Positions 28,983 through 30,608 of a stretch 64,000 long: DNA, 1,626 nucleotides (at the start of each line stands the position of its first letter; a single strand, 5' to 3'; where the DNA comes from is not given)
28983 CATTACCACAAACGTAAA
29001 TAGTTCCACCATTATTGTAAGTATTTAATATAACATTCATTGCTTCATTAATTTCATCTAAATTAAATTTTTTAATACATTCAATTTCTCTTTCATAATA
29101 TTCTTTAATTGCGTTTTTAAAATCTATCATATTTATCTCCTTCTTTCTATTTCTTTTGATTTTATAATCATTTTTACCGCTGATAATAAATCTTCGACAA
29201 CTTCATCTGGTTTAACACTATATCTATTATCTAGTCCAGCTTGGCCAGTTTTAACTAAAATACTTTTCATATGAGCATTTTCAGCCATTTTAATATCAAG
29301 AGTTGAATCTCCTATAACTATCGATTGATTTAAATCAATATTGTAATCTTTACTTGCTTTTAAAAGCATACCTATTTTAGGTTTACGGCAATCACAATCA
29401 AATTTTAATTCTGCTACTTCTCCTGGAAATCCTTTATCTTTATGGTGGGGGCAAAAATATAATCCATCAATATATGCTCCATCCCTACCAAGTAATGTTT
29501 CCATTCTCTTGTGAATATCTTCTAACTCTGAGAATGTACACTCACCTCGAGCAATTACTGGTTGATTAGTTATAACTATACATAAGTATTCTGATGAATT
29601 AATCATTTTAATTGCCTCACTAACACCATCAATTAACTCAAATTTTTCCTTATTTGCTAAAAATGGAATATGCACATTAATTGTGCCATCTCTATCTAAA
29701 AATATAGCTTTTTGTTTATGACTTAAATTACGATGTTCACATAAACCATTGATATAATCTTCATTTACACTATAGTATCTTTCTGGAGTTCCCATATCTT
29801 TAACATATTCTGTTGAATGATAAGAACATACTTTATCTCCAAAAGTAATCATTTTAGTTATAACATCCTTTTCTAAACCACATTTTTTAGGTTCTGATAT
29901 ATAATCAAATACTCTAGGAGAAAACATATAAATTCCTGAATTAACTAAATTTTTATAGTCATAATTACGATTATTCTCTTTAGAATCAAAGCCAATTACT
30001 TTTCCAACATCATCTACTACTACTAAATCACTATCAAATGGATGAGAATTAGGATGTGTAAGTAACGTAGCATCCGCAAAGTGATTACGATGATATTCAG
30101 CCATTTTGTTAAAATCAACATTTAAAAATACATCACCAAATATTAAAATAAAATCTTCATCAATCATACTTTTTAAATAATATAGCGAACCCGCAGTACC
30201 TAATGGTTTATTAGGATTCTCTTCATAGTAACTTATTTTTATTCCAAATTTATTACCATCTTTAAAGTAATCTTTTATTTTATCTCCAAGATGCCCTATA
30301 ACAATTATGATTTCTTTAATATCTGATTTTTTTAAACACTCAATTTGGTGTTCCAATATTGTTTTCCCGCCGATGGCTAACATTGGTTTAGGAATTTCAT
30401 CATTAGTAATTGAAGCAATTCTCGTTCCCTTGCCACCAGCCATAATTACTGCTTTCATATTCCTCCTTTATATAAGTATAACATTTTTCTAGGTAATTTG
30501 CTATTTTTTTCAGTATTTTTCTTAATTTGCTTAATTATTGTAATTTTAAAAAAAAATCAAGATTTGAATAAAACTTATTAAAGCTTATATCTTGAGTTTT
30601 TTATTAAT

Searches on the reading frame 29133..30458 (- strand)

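Call 63: search_protein_families(library=ncbifam, proteins=[window:29133-30458:-])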
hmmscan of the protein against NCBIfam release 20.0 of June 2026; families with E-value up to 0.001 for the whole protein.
window:29133-30458:- (441 aa): 54 families (the best 25 are shown)
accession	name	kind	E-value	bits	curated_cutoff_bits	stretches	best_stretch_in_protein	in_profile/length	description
NF006506.0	PRK08942.1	equivalog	1.2e-49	168.4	178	1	248-434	2-180/182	D-glycero-beta-D-manno-heptose 1,7-bisphosphate 7-phosphatase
TIGR00213.1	GmhB_yaeD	subfamily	7.7e-42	142.9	149.6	1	250-407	2-155/176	D-glycero-beta-D-manno-heptose 1,7-bisphosphate 7-phosphatase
NF052502.1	man1P_GTase_Rv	exception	3e-41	141.5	440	1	2-261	2-256/352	mannose-1-phosphate guanylyltransferase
TIGR03992.1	Arch_glmU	subfamily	3e-37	128.4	292.1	1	1-240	1-232/393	bifunctional sugar-1-phosphate nucleotidylyltransferase/acetyltransferase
TIGR01656.1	Histidinol-ppas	subfamily_domain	1.3e-35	122.5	84.15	1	250-400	1-143/149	histidinol-phosphate phosphatase domain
NF045761.1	NAMPUrTaseMurU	equivalog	1.7e-34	119.7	250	1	1-232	1-224/226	N-acetylmuramate alpha-1-phosphate uridylyltransferase MurU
TIGR01662.1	HAD-SF-IIIA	subfamily_domain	4.1e-32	111.2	44.6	1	250-404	1-140/141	HAD-IIIA family hydrolase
NF050049.1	HBPPhtaseGmhB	domain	5.9e-31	107.6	250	1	248-404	2-145/171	D-glycero-alpha-D-manno-heptose-1,7-bisphosphate 7-phosphatase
NF041313.1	UDPGP_AglF_Halo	equivalog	1.4e-29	103.2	400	1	1-188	1-183/234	UTP--glucose-1-phosphate uridylyltransferase AglF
TIGR01208.1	rmlA_long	equivalog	2.9e-29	102.1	320.25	1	2-234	1-233/353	glucose-1-phosphate thymidylyltransferase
NF049965.1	GlMnHpPGnyltfHddC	equivalog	2.8e-28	99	300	1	1-231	1-217/221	D-glycero-D-manno-heptose 1-phosphate guanosyltransferase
NF005264.0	PRK06769.1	equivalog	3.5e-27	95.3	217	1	248-433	3-173/175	HAD-IIIA family hydrolase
TIGR02623.1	G1P_cyt_trans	equivalog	2e-25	89.7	300.25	2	1-67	1-66/255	glucose-1-phosphate cytidylyltransferase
NF041173.1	Sug_nt_acttase_Thmprot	equivalog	6.1e-25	88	600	1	1-238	1-230/405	bifunctional sugar-1-phosphate nucleotidylyltransferase/acetyltransferase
NF003937.0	PRK05446.1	equivalog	4.8e-19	68.6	443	1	248-406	2-152/355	bifunctional histidinol-phosphatase/imidazoleglycerol-phosphate dehydratase HisB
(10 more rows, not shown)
